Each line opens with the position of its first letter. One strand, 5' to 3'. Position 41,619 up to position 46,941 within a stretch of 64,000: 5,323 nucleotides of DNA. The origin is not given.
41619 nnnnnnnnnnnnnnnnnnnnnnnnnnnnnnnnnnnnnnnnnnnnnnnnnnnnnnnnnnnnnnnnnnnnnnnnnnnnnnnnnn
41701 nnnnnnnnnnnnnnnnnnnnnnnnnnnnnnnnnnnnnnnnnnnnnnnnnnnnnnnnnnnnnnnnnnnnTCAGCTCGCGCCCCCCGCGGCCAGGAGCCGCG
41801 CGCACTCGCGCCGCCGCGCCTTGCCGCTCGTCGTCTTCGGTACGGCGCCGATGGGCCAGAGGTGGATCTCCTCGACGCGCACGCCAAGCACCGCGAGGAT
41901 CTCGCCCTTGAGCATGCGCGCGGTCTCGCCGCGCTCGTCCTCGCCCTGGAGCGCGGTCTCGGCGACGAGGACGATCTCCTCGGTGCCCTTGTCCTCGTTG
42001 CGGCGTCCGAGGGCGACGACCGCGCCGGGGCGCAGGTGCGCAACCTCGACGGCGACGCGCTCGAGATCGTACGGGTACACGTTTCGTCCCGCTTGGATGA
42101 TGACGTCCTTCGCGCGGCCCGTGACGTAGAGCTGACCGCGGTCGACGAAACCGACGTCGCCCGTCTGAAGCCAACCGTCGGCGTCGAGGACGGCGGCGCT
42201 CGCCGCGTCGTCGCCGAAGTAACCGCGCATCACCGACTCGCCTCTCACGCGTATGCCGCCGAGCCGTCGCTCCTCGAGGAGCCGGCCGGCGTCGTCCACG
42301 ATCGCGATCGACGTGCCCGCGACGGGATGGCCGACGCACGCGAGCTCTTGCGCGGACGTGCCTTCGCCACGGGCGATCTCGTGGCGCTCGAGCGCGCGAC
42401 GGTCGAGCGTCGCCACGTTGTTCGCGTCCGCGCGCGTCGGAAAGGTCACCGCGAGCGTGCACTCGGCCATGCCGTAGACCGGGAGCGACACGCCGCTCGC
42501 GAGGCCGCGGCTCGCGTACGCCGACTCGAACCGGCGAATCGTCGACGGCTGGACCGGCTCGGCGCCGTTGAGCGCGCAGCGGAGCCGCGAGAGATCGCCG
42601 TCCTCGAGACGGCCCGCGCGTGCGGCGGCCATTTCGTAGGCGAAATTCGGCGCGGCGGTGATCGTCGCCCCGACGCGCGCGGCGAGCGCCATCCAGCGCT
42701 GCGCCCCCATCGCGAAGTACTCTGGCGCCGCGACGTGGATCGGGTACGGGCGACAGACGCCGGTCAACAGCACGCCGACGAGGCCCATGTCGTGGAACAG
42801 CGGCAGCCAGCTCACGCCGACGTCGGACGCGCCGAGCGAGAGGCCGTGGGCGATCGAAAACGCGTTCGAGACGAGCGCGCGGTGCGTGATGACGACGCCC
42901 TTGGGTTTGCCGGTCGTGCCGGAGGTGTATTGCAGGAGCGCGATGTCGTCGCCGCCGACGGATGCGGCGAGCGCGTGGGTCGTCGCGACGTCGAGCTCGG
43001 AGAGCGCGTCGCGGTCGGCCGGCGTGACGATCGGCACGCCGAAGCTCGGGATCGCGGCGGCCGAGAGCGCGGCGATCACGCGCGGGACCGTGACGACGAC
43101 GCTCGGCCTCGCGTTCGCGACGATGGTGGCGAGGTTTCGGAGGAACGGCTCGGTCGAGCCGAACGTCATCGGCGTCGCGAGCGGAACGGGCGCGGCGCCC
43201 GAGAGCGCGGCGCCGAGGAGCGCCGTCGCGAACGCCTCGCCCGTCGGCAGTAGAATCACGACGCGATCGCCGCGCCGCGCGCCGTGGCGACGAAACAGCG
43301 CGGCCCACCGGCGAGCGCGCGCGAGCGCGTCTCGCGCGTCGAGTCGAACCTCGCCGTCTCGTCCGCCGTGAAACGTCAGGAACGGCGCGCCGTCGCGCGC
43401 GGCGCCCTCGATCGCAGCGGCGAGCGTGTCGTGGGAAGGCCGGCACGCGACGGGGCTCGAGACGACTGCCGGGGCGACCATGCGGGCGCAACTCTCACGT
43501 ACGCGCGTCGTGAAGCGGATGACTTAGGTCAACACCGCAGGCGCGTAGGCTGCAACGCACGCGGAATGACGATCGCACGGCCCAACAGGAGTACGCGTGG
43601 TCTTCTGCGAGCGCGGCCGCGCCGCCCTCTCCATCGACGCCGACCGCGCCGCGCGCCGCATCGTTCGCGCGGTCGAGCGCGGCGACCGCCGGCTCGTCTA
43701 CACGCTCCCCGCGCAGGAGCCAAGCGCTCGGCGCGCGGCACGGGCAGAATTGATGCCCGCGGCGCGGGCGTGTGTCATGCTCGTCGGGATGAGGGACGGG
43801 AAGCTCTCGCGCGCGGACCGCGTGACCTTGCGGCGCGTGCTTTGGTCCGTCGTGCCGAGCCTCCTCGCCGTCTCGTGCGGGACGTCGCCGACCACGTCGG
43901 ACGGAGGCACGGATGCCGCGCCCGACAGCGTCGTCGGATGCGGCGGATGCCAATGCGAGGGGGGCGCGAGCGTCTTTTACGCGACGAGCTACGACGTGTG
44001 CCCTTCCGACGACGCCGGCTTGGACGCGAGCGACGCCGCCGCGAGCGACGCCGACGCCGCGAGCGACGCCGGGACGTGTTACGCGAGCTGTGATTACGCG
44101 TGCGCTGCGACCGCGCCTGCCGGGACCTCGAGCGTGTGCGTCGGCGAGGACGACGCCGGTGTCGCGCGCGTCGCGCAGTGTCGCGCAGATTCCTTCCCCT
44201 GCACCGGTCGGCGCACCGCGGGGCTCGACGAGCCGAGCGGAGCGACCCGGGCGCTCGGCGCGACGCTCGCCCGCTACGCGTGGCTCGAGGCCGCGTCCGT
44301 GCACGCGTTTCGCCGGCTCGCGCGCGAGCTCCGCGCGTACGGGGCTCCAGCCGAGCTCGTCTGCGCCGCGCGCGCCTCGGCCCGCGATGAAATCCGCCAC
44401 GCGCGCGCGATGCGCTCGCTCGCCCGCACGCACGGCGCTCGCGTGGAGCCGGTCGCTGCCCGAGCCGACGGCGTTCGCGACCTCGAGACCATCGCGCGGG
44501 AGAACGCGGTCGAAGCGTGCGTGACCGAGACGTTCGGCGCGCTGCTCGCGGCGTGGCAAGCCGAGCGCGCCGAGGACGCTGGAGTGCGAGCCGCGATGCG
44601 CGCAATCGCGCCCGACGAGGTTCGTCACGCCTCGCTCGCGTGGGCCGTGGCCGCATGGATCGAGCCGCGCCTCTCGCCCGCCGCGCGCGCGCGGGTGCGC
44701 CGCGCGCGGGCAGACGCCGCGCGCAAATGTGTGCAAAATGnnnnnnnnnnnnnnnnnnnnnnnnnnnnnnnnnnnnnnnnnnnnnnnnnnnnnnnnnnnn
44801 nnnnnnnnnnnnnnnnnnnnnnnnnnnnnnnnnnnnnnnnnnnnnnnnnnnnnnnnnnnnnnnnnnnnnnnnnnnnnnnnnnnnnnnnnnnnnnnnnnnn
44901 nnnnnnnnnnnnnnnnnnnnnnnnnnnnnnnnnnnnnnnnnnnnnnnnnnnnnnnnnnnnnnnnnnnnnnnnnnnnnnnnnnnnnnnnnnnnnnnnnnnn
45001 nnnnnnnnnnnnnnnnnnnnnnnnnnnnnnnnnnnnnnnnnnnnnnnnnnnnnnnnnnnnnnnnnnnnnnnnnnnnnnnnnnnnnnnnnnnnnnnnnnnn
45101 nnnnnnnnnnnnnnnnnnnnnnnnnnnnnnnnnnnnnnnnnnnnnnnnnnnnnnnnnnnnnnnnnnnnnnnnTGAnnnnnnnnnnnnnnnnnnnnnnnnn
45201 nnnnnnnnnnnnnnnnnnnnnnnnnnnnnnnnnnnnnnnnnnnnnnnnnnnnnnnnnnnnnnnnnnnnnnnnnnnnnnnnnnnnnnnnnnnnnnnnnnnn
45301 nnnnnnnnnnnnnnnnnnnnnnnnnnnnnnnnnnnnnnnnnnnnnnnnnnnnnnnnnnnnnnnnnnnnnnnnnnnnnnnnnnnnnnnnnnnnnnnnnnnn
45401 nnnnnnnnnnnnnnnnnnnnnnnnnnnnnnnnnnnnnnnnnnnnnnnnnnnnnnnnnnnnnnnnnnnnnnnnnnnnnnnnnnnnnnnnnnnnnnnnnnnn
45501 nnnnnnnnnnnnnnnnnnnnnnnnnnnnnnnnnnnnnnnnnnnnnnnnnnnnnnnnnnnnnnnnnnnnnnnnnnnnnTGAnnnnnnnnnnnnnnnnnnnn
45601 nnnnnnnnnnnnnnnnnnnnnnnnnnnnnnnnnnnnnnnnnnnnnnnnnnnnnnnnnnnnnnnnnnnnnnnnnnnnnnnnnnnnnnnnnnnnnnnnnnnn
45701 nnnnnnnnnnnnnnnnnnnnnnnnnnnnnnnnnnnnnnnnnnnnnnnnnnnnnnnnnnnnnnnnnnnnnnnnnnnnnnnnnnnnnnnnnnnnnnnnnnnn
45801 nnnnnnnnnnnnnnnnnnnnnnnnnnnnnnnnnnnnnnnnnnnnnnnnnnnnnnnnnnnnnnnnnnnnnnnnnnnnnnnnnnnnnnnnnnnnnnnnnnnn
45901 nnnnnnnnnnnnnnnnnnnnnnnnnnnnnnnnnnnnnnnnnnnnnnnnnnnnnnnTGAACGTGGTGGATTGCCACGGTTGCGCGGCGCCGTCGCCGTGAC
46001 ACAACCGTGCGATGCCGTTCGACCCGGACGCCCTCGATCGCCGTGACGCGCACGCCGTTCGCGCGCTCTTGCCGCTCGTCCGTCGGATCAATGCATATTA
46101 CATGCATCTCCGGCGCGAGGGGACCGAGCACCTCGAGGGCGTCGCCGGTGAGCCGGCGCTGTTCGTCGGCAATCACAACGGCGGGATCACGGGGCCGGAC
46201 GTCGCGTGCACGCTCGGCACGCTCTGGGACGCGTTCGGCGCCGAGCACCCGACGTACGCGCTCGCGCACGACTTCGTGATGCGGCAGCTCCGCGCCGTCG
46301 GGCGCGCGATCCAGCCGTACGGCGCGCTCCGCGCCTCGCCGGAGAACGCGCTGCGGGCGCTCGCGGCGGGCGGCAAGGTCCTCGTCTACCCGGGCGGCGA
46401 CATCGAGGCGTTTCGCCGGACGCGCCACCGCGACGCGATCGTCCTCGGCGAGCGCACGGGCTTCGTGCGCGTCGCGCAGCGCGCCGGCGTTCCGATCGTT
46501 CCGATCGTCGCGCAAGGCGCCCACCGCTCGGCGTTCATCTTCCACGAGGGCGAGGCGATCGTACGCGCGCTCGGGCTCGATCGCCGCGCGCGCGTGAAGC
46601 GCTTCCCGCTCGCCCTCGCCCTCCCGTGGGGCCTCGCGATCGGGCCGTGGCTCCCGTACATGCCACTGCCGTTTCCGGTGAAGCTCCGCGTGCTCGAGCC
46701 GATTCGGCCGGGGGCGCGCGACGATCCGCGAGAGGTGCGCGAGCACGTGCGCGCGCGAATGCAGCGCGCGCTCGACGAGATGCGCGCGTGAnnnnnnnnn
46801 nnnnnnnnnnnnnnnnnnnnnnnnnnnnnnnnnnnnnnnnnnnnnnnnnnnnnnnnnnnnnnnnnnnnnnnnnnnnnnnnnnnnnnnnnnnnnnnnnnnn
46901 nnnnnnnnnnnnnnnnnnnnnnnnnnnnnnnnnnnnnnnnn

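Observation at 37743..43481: Five-gene FAAL-SDR-ACP-ACAD-B12/radical-SAM cassette: candidate undescribed acyl-ACP tailoring / lipid biosynthesis system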

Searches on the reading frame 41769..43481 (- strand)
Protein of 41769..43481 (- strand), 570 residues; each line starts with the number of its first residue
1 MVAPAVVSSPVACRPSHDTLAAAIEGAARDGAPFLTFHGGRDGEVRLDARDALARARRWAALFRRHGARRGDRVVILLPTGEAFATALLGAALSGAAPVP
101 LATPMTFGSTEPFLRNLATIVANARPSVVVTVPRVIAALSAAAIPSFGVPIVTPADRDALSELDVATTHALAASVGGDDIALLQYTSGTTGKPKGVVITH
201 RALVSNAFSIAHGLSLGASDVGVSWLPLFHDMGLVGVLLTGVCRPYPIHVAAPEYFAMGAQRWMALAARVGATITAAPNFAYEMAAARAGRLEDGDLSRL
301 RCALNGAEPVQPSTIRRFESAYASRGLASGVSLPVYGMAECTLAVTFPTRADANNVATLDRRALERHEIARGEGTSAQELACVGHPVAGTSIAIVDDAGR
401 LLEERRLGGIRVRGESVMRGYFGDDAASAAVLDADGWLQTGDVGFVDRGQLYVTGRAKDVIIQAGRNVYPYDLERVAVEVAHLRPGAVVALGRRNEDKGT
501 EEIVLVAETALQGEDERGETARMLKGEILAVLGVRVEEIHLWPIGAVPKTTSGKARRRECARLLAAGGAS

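Call 9: search_protein_families(library=pfam, proteins=[window:41769-43481:-], max_evalue=0.01)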
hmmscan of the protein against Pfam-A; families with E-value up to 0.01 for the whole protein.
window:41769-43481:- (570 aa): 2 families
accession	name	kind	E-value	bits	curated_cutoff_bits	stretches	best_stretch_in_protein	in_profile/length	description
PF00501.34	AMP-binding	-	8.9e-62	209.5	29.9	1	33-422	12-384/384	AMP-binding enzyme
PF14535.12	AMP-binding_C_2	-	0.0053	17.4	25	0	465-557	1-91/96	AMP-binding enzyme C-terminal domain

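Call 10: search_protein_families(library=ncbifam, proteins=[window:41769-43481:-], max_evalue=0.01)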
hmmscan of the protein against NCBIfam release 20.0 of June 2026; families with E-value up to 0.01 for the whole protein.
window:41769-43481:- (570 aa): 106 families (the best 25 are shown)
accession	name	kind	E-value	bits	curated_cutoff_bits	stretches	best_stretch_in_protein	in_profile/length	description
NF006624.1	PRK09192.1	subfamily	3.5e-118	395.4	600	1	17-562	15-558/567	fatty acyl-AMP ligase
NF005850.0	PRK07768.1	subfamily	4.2e-116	388.4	572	1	40-564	23-543/545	long-chain-fatty-acid--CoA ligase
NF004282.0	PRK05691.1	subfamily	2.5e-90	302.6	4090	1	40-567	33-561/4334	non-ribosomal peptide synthase/polyketide synthase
NF004510.0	PRK05851.1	equivalog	7.9e-86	288.3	621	1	52-566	37-522/525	long-chain-fatty acid--ACP ligase MbtM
NF038339.3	FAAL_FadD32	equivalog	3.1e-83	279.9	975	1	34-561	39-605/625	long-chain-fatty-acid--AMP ligase FadD32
NF009124.0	PRK12476.1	subfamily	4.5e-81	272.8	922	1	55-561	77-601/612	fatty acyl-AMP ligase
NF004509.1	PRK05850.1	subfamily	1.3e-80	271.3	775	1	59-562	50-566/578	fatty-acid--AMP ligase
NF040633.1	FadD32_Coryne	exception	1.1e-76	258.5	875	1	39-562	54-610/614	FadD32-like long-chain-fatty-acid--AMP ligase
NF038337.1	FAAL_FadD21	exception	2.5e-69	234.3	1100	1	54-561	46-566/579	fatty-acid--AMP ligase FAAL21/FadD21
NF038338.1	FAAL_FadD28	exception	3.5e-59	200.6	1100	1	69-561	60-567/580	fatty-acid--AMP ligase FAAL28/FadD28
NF004837.0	PRK06187.1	subfamily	2.1e-58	197.9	476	1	52-559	39-517/531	long-chain-fatty-acid--CoA ligase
NF005801.1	PRK07656.1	equivalog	3.6e-48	164.4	657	1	42-491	22-437/500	FadD3 family acyl-CoA ligase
NF005702.0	PRK07514.1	subfamily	3.8e-47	160.8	558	1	46-509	29-450/506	malonyl-CoA synthase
NF052580.1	Str24CoAsynCasG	equivalog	1.8e-39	135.5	750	2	380-559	372-545/548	steroid-24-oyl-CoA synthetase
NF004114.0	PRK05605.1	equivalog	4.9e-38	130.8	766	2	379-564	389-569/575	long-chain-fatty-acid--CoA ligase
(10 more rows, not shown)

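Call 56: search_solved_structures(query=window:41769-43481:-, max_evalue=1e-30)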
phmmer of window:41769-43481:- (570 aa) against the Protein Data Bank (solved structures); distinct sequences matched with E-value up to 1e-30: 24.
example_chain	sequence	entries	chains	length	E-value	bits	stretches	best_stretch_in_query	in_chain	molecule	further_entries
3pbk_A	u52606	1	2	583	3e-83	283.3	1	18-562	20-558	Fatty Acyl-Adenylate Ligase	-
7r7e_A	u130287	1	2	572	2.5e-67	230.8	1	55-561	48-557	Polyketide synthase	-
7r7g_A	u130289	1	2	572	5.9e-67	229.5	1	55-561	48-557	Polyketide synthase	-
7r7f_A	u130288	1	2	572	7.4e-67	229.2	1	55-561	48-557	Polyketide synthase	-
5d6j_A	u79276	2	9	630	5.2e-62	213.2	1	33-563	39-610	Acyl-CoA synthase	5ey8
5icr_A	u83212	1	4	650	6.3e-62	212.9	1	33-563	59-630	Acyl-CoA synthase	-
3kxw_A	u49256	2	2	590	1.5e-61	211.7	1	55-563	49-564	Saframycin Mx1 synthetase B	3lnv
8hd4_A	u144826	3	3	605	2.9e-60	207.4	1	51-564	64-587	Long-chain-fatty-acid--AMP ligase FadD23 | Fatty-acid-CoA ligase FadD23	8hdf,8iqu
6ulx_A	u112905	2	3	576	3.1e-60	207.4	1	55-561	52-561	Amino acid adenylation domain-containing protein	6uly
6ulw_A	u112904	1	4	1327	4.5e-59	203.5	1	56-559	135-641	Amino acid adenylation domain-containing protein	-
5hm3_A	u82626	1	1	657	1.5e-57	198.5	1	33-489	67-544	Long-chain-fatty-acid--AMP ligase FadD32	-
5ey9_A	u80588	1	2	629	1.5e-56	195.2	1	33-491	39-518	Long-chain-fatty-acid--AMP ligase FadD32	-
7wua_A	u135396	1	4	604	1.1e-55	192.4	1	50-558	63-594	Acyl-CoA synthase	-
5d6n_A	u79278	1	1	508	7.5e-48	166.5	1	33-456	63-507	Acyl-CoA synthase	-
8hcz_A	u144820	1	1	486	4.5e-47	163.9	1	51-460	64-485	Long-chain-fatty-acid--AMP ligase FadD23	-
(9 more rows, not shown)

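Call 82: search_solved_structures(query=window:41769-43481:-, max_evalue=1e-60, show_alignments=1)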
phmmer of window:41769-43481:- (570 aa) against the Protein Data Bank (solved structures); distinct sequences matched with E-value up to 1e-60: 7.
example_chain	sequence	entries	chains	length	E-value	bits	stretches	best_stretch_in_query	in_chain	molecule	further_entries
3pbk_A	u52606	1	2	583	3e-83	283.3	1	18-562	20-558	Fatty Acyl-Adenylate Ligase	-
7r7e_A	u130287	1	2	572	2.5e-67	230.8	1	55-561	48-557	Polyketide synthase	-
7r7g_A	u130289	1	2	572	5.9e-67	229.5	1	55-561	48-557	Polyketide synthase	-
7r7f_A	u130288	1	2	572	7.4e-67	229.2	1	55-561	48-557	Polyketide synthase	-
5d6j_A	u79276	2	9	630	5.2e-62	213.2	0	33-563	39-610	Acyl-CoA synthase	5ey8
5icr_A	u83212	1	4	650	6.3e-62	212.9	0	33-563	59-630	Acyl-CoA synthase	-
3kxw_A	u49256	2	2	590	1.5e-61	211.7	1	55-563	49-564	Saframycin Mx1 synthetase B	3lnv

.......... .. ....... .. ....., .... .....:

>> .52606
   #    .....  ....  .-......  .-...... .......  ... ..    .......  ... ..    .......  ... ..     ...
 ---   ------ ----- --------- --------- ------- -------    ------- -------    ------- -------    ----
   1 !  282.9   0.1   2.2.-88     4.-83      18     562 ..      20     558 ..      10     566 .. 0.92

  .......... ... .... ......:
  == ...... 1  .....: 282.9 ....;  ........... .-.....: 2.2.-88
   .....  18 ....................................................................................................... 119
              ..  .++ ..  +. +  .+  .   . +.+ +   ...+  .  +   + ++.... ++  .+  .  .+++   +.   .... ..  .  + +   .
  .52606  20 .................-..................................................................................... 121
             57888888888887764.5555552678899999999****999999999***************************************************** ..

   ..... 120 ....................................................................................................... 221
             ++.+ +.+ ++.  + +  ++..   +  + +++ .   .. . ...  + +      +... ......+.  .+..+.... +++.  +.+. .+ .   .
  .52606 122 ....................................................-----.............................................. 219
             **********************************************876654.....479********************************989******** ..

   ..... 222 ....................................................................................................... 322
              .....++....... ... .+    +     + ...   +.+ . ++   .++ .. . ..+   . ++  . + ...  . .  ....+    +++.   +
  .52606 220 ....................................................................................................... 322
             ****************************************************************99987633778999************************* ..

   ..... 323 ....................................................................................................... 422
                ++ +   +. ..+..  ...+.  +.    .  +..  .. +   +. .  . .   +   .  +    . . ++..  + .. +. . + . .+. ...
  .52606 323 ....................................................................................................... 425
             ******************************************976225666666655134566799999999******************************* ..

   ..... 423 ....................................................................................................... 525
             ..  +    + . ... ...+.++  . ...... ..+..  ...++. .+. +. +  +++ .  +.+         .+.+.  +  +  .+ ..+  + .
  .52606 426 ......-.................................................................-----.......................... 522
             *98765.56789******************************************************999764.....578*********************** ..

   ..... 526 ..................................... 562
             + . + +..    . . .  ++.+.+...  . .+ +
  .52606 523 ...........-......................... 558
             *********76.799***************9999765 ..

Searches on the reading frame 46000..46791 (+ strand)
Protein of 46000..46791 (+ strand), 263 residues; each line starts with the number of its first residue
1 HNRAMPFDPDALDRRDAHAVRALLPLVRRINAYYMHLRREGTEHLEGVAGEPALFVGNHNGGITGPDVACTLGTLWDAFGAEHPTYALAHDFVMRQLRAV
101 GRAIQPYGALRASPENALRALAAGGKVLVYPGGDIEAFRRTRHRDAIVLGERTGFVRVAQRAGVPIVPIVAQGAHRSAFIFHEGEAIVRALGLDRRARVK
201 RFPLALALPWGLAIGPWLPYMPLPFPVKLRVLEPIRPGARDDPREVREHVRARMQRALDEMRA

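Call 15: search_protein_families(library=pfam, proteins=[window:46000-46791:+], max_evalue=0.001)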
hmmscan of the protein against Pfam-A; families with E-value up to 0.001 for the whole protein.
window:46000-46791:+ (263 aa): 2 families
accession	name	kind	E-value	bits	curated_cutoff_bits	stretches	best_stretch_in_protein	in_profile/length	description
PF01553.26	Acyltransferase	-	9.3e-10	38.9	23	1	42-170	7-130/132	Acyltransferase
PF03982.18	DAGAT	-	1.1e-08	34.9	22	1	85-243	101-259/297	Diacylglycerol acyltransferase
